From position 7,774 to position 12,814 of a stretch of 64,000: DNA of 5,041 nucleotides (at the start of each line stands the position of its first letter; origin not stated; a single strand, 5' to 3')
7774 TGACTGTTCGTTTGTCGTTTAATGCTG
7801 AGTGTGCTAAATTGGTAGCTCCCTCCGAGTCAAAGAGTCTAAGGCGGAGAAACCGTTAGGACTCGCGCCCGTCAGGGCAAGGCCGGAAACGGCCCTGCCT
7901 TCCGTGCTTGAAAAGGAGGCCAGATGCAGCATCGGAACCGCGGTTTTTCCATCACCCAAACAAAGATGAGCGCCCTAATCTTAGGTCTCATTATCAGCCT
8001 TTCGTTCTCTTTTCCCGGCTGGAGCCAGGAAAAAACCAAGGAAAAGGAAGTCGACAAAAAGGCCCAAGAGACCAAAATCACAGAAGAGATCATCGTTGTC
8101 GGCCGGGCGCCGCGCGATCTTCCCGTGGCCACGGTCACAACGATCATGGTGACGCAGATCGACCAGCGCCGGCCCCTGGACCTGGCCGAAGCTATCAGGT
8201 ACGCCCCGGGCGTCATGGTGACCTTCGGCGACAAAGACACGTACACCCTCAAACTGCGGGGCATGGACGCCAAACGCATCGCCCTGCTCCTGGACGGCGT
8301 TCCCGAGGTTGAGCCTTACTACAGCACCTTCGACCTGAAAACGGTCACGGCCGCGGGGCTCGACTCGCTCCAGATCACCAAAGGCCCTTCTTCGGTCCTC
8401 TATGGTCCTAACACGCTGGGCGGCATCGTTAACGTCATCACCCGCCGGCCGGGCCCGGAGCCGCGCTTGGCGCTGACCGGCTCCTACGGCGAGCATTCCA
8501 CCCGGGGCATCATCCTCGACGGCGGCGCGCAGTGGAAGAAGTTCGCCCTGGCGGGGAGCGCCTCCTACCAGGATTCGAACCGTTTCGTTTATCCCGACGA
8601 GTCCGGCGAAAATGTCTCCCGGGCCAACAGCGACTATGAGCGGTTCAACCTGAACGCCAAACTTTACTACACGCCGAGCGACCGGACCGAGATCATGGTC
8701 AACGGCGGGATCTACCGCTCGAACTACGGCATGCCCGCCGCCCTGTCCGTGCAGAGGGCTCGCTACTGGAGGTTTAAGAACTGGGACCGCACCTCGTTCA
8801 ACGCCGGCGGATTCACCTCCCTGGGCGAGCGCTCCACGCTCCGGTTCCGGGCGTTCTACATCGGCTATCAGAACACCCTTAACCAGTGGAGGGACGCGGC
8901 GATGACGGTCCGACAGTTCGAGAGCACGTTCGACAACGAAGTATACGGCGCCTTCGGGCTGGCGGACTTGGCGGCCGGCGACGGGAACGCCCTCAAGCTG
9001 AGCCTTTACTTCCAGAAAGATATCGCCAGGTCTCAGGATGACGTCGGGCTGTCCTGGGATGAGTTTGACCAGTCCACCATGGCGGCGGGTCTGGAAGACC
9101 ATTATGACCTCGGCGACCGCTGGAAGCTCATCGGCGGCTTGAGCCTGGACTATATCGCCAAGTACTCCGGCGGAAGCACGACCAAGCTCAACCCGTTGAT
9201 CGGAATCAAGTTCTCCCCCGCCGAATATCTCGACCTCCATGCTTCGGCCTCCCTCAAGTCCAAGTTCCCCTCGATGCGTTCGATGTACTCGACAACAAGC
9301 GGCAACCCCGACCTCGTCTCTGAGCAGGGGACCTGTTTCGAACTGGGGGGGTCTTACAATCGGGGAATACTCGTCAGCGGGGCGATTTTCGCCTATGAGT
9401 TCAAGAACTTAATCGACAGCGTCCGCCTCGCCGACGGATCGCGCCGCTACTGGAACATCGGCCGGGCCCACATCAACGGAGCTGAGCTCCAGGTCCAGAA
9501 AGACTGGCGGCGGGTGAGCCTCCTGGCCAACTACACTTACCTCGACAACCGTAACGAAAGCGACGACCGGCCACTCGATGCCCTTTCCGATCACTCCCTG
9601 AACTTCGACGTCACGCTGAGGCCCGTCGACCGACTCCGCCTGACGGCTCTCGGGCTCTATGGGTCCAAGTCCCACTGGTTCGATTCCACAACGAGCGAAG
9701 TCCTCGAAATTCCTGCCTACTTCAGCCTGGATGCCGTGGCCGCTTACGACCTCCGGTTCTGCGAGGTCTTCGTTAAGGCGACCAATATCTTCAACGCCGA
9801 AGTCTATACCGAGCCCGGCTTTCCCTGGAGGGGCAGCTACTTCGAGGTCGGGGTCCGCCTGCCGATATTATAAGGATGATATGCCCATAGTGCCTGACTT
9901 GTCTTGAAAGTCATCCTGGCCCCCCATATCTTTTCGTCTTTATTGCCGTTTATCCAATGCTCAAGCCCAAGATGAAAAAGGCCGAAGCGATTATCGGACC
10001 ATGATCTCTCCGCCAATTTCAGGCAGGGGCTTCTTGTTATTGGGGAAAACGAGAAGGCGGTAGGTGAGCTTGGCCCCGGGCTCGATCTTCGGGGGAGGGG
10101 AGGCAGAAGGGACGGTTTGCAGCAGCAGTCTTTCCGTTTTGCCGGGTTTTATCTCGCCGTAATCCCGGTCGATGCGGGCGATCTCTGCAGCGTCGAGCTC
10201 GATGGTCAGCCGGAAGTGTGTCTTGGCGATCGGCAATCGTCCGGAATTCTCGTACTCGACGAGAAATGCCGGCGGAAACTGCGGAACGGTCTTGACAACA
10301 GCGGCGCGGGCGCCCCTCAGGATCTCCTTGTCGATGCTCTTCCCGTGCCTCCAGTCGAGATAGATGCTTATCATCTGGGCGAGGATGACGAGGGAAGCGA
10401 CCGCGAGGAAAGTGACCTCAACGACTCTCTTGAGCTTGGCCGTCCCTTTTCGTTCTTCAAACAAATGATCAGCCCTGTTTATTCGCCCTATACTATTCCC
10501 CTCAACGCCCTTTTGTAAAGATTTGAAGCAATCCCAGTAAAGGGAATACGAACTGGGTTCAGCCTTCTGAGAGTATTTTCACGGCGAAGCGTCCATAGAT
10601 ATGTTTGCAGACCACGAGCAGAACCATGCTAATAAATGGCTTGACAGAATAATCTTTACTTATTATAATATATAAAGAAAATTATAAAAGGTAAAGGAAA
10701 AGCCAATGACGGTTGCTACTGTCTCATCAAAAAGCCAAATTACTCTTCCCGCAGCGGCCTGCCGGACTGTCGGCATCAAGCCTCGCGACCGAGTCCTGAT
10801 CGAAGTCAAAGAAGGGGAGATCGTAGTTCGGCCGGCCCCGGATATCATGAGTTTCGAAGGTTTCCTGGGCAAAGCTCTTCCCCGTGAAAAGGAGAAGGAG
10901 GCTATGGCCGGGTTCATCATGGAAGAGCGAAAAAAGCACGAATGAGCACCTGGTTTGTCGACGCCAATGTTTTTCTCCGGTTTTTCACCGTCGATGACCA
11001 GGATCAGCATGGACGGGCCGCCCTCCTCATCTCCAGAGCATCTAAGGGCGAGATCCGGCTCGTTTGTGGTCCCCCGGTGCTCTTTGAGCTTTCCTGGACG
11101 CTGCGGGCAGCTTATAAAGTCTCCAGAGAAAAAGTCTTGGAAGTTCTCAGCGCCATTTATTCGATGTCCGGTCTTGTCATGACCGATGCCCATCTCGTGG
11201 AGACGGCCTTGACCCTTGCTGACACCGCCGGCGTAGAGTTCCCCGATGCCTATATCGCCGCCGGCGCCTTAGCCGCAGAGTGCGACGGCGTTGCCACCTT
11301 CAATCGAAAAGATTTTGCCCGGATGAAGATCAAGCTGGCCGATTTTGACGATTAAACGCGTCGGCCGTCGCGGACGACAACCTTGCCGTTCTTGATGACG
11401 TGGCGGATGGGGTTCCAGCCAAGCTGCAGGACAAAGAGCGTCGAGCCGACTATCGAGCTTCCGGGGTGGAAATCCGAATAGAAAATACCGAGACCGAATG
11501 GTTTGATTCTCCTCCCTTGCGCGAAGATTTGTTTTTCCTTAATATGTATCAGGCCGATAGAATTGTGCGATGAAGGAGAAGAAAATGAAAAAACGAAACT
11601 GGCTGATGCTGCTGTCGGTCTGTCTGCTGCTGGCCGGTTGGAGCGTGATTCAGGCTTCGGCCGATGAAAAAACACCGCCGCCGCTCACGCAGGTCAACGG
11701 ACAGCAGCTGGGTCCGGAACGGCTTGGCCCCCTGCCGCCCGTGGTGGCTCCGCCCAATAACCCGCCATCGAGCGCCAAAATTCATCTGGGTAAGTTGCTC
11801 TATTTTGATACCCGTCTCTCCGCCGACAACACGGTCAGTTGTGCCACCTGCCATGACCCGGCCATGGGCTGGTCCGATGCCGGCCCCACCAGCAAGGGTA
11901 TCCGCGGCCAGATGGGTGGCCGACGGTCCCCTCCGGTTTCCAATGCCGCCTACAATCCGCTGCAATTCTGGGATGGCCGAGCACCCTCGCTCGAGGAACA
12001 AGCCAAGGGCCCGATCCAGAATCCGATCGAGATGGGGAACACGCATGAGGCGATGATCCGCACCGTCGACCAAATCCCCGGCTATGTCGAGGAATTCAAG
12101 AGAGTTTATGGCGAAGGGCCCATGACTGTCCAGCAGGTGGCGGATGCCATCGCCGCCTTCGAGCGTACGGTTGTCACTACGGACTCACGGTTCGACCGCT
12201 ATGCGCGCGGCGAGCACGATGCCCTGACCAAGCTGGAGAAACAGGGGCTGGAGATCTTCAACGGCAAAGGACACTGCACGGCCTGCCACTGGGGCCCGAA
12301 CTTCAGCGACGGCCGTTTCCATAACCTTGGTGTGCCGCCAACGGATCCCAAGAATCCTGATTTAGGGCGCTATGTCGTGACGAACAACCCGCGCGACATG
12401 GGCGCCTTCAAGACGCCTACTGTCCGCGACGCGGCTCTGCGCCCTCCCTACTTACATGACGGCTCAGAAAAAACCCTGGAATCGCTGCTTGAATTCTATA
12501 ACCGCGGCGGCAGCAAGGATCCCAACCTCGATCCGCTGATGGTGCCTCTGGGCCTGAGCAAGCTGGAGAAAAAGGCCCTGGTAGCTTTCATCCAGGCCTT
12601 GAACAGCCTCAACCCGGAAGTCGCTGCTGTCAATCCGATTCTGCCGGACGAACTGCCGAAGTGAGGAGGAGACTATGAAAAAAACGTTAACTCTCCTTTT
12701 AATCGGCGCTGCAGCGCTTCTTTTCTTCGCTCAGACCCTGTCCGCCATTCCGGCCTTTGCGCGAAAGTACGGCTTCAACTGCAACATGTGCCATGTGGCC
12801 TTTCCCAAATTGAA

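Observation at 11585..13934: Di-heme cytochrome c peroxidase paired with a Cyc2-like fused cytochrome-porin: candidate outer-membrane electron-uptake / peroxide-reduction module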

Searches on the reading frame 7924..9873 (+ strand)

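Call 3: search_protein_families(library=pfam, proteins=[window:7924-9873:+], max_evalue=0.1)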
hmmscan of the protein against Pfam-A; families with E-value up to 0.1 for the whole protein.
window:7924-9873:+ (649 aa): 3 families
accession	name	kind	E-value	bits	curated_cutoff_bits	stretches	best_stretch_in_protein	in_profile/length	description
PF00593.30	TonB_dep_Rec_b-barrel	-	9.5e-35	121.7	27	1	234-621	17-435/436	TonB dependent receptor-like, beta-barrel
PF07715.20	Plug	-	4.6e-18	66.1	23.9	1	69-168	7-107/107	TonB-dependent Receptor Plug Domain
PF14905.12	OMP_b-brl_3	-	8.9e-06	25.4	27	1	448-593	197-348/408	Outer membrane protein beta-barrel family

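Call 4: search_protein_families(library=ncbifam, proteins=[window:7924-9873:+], max_evalue=0.1)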
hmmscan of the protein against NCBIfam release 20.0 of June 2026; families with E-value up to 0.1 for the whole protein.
window:7924-9873:+ (649 aa): 32 families (the best 25 are shown)
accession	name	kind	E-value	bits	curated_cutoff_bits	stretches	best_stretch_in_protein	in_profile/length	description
TIGR01783.1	TonB-siderophor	subfamily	1.2e-38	133.1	223.5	2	70-255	5-196/649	TonB-dependent siderophore receptor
TIGR01779.1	TonB-B12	equivalog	7.4e-37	127.2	599.7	1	63-637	41-603/614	TonB-dependent vitamin B12 receptor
TIGR01785.1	TonB-hemin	subfamily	2.9e-30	105.3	316.85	2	54-175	2-130/677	TonB-dependent heme/hemoglobin receptor family protein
TIGR01786.1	TonB-hemlactrns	subfamily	6.8e-27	94.1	323.75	2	68-174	22-134/719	TonB-dependent hemoglobin/transferrin/lactoferrin family receptor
NF010010.0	PRK13483.1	equivalog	5.4e-26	90.7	927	1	47-629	27-640/660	ligand-gated channel protein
NF007926.1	PRK10641.1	equivalog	3.3e-22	78.8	836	2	62-241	39-219/617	TonB-dependent vitamin B12 receptor BtuB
NF010011.0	PRK13484.1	equivalog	5.8e-17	61.2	1197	2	64-262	45-248/682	IreA family TonB-dependent siderophore receptor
NF010651.0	PRK14050.1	equivalog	1.5e-16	59.7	884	1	72-183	84-195/730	TonB-dependent siderophore receptor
NF007478.2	PRK10064.1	equivalog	2.5e-16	59.1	745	2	69-183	47-167/663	catecholate siderophore receptor CirA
NF010012.0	PRK13486.1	equivalog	5.7e-16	58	924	2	69-175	44-159/696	TonB-dependent receptor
NF010038.0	PRK13513.1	equivalog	2.5e-15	56.1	942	1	68-611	53-620/659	ligand-gated channel protein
NF053590.1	TonB_dep_TOL0244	equivalog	6.6e-15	54.7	645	1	56-626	15-579/604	TOL_0244 family TonB-dependent receptor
NF010048.1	PRK13524.1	subfamily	2.9e-14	52.5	493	2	25-186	10-188/744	FepA family TonB-dependent siderophore receptor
NF010650.0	PRK14049.1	equivalog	9.7e-13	47.2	904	1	70-192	85-206/729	ferrioxamine B receptor precursor protein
TIGR01782.1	TonB-Xanth-Caul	subfamily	3.8e-12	45.3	310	2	432-640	611-854/868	TonB-dependent receptor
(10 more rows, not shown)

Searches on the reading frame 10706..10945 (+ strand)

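Call 3: search_protein_families(library=pfam, proteins=[window:10706-10945:+], max_evalue=0.1)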
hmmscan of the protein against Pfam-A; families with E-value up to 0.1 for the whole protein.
window:10706-10945:+ (79 aa): 3 families
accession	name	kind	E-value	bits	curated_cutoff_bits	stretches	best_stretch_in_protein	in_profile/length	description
PF04014.23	MazE_antitoxin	-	2e-08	34.5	24.7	1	3-45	1-44/48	Antidote-toxin recognition MazE, bacterial antitoxin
PF15937.10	PrlF_antitoxin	-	0.0085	16.7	32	1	4-41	2-40/99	prlF antitoxin for toxin YhaV_toxin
PF03471.22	CorC_HlyC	-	0.039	14.4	27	1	33-76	2-44/81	Transporter associated domain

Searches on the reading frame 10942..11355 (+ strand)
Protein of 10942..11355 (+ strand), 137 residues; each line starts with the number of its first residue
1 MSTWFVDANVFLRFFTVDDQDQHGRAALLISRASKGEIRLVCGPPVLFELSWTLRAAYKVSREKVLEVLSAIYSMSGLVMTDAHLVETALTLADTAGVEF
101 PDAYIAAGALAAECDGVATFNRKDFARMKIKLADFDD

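Call 3: search_protein_families(library=pfam, proteins=[window:10942-11355:+], max_evalue=0.1)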
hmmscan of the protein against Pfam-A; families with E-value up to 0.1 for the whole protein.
window:10942-11355:+ (137 aa): 2 families
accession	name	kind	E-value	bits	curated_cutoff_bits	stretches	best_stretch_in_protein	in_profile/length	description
PF01850.27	PIN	-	3.2e-12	47.5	23.6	1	5-129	2-118/120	PIN domain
PF13470.12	PIN_3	-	1.3e-05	26.4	27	1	5-123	3-115/115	PIN domain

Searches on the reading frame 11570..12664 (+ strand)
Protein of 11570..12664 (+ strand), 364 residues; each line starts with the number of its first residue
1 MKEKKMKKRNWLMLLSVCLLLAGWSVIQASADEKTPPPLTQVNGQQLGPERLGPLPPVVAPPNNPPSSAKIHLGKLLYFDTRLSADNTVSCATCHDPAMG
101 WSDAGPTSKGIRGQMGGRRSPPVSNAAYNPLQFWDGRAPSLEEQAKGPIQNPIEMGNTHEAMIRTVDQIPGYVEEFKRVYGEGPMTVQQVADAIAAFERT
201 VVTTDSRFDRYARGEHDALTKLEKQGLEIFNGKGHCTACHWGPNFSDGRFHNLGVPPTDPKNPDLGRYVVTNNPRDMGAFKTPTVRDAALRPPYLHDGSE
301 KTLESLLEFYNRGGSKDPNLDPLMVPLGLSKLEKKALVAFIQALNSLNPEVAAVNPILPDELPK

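Call 3: search_protein_families(library=pfam, proteins=[window:11570-12664:+], max_evalue=0.1)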
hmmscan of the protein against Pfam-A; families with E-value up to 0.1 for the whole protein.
window:11570-12664:+ (364 aa): 5 families
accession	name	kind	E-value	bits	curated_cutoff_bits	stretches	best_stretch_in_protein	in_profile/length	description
PF03150.19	CCP_MauG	-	1.2e-59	201.6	25.6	1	69-216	2-148/149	Di-haem cytochrome c peroxidase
PF00034.26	Cytochrom_C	-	0.001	20.8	21.3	0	81-155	10-62/90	Cytochrome c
PF13442.11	Cytochrome_CBB3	-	0.021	15.6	27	0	225-288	5-59/68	Cytochrome C oxidase, cbb3-type, subunit III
PF14522.11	Cytochrome_C7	-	0.026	14.8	24.8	0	85-98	9-23/67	Cytochrome c7 and related cytochrome c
PF09699.15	Paired_CXXCH_1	-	0.029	14.5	20.6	0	90-97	8-15/41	Doubled CXXCH motif (Paired_CXXCH_1)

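Call 4: search_protein_families(library=ncbifam, proteins=[window:11570-12664:+], max_evalue=0.1)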
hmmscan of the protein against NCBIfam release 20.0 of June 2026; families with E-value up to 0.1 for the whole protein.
window:11570-12664:+ (364 aa): 5 families
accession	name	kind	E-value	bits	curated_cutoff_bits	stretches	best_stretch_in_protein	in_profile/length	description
TIGR03791.1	TTQ_mauG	equivalog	2.1e-70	237.3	443.85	1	69-347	4-281/291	tryptophan tryptophylquinone biosynthesis enzyme MauG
TIGR04039.1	MXAN_0977_Heme2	hypoth_equivalog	2.9e-63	214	362.85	1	61-344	2-321/336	MbnH family di-heme enzyme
TIGR03981.2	SAM_quin_mod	hypoth_equivalog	3.8e-40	138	340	2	184-309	226-357/411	His-Xaa-Ser system-associated MauG-like protein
NF052341.1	hydrazine_gamma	equivalog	4.5e-06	25.8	625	0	279-308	280-309/339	hydrazine synthase subunit gamma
NF052342.1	hydrazine_BC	exception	0.0015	16.8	1250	0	279-343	631-689/690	hydrazine synthase subunit beta-gamma fusion subunit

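Call 7: search_solved_structures(query=window:11570-12661:+, max_evalue=0.001)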
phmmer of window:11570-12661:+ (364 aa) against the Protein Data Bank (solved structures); distinct sequences matched with E-value up to 0.001: 30.
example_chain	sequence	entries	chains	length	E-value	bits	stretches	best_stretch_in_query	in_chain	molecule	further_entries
1iqc_A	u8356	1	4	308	4.6e-63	216.6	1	54-312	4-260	di-heme peroxidase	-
3hq9_A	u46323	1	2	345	1.2e-62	215.2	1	54-359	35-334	Cytochrome c551 peroxidase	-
3o5c_A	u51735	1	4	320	2.7e-62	214.1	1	58-360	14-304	Cytochrome c551 peroxidase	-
3hq8_A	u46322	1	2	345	8.5e-62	212.5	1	54-359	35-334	Cytochrome c551 peroxidase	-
3hq6_A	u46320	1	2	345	1.5e-61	211.6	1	54-359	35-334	Cytochrome c551 peroxidase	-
3hq7_A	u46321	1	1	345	4e-61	210.2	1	54-359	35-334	Cytochrome c551 peroxidase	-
4aal_A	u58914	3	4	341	1.3e-59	205.3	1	55-359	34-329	CYTOCHROME C551 PEROXIDASE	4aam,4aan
4aao_A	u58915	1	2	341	1.8e-59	204.8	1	55-359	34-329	CYTOCHROME C551 PEROXIDASE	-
2c1u_A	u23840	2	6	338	3e-58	200.8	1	49-300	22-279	DI-HAEM CYTOCHROME C PEROXIDASE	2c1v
1nml_A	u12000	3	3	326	1.3e-57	198.7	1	54-360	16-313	di-haem cytochrome c peroxidase | Cytochrome c peroxidase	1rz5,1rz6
1eb7_A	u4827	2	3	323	1.6e-53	185.2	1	54-307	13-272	CYTOCHROME C551 PEROXIDASE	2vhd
1zzh_A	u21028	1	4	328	1.7e-51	178.6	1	60-308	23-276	cytochrome c peroxidase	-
6qkn_A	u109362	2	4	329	3.1e-50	174.4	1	54-310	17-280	Cytochrome-c peroxidase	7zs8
6fu3_A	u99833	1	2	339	3.3e-50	174.3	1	54-310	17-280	Protein CcpR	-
9qdt_A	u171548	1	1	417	3.8e-50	174.1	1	52-309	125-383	Probable cytochrome c peroxidase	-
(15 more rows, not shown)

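Call 42: search_solved_structures(query=window:11585-12661:+, max_evalue=1e-40, show_alignments=3)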
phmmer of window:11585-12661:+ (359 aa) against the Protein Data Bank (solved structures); distinct sequences matched with E-value up to 1e-40: 15.
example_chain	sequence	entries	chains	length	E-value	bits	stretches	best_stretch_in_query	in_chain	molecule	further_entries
1iqc_A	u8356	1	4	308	4.4e-63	216.7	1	49-307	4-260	di-heme peroxidase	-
3hq9_A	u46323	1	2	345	1.2e-62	215.3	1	49-354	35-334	Cytochrome c551 peroxidase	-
3o5c_A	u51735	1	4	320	2.6e-62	214.2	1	53-355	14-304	Cytochrome c551 peroxidase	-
3hq8_A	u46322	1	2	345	8.1e-62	212.5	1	49-354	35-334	Cytochrome c551 peroxidase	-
3hq6_A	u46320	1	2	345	1.5e-61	211.6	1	49-354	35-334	Cytochrome c551 peroxidase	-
3hq7_A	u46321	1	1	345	3.9e-61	210.3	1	49-354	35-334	Cytochrome c551 peroxidase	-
4aal_A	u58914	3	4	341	1.2e-59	205.4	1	50-354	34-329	CYTOCHROME C551 PEROXIDASE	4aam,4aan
4aao_A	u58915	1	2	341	1.7e-59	204.8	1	50-354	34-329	CYTOCHROME C551 PEROXIDASE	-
2c1u_A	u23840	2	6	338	2.9e-58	200.8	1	44-295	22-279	DI-HAEM CYTOCHROME C PEROXIDASE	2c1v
1nml_A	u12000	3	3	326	1.3e-57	198.7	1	49-355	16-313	di-haem cytochrome c peroxidase | Cytochrome c peroxidase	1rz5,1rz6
1eb7_A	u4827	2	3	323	1.6e-53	185.2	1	49-302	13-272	CYTOCHROME C551 PEROXIDASE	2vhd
1zzh_A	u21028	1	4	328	1.6e-51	178.6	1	55-303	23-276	cytochrome c peroxidase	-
6qkn_A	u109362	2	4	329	3e-50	174.5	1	49-305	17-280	Cytochrome-c peroxidase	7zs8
6fu3_A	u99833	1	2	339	3.2e-50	174.3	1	49-305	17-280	Protein CcpR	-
9qdt_A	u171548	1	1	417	3.6e-50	174.2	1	47-304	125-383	Probable cytochrome c peroxidase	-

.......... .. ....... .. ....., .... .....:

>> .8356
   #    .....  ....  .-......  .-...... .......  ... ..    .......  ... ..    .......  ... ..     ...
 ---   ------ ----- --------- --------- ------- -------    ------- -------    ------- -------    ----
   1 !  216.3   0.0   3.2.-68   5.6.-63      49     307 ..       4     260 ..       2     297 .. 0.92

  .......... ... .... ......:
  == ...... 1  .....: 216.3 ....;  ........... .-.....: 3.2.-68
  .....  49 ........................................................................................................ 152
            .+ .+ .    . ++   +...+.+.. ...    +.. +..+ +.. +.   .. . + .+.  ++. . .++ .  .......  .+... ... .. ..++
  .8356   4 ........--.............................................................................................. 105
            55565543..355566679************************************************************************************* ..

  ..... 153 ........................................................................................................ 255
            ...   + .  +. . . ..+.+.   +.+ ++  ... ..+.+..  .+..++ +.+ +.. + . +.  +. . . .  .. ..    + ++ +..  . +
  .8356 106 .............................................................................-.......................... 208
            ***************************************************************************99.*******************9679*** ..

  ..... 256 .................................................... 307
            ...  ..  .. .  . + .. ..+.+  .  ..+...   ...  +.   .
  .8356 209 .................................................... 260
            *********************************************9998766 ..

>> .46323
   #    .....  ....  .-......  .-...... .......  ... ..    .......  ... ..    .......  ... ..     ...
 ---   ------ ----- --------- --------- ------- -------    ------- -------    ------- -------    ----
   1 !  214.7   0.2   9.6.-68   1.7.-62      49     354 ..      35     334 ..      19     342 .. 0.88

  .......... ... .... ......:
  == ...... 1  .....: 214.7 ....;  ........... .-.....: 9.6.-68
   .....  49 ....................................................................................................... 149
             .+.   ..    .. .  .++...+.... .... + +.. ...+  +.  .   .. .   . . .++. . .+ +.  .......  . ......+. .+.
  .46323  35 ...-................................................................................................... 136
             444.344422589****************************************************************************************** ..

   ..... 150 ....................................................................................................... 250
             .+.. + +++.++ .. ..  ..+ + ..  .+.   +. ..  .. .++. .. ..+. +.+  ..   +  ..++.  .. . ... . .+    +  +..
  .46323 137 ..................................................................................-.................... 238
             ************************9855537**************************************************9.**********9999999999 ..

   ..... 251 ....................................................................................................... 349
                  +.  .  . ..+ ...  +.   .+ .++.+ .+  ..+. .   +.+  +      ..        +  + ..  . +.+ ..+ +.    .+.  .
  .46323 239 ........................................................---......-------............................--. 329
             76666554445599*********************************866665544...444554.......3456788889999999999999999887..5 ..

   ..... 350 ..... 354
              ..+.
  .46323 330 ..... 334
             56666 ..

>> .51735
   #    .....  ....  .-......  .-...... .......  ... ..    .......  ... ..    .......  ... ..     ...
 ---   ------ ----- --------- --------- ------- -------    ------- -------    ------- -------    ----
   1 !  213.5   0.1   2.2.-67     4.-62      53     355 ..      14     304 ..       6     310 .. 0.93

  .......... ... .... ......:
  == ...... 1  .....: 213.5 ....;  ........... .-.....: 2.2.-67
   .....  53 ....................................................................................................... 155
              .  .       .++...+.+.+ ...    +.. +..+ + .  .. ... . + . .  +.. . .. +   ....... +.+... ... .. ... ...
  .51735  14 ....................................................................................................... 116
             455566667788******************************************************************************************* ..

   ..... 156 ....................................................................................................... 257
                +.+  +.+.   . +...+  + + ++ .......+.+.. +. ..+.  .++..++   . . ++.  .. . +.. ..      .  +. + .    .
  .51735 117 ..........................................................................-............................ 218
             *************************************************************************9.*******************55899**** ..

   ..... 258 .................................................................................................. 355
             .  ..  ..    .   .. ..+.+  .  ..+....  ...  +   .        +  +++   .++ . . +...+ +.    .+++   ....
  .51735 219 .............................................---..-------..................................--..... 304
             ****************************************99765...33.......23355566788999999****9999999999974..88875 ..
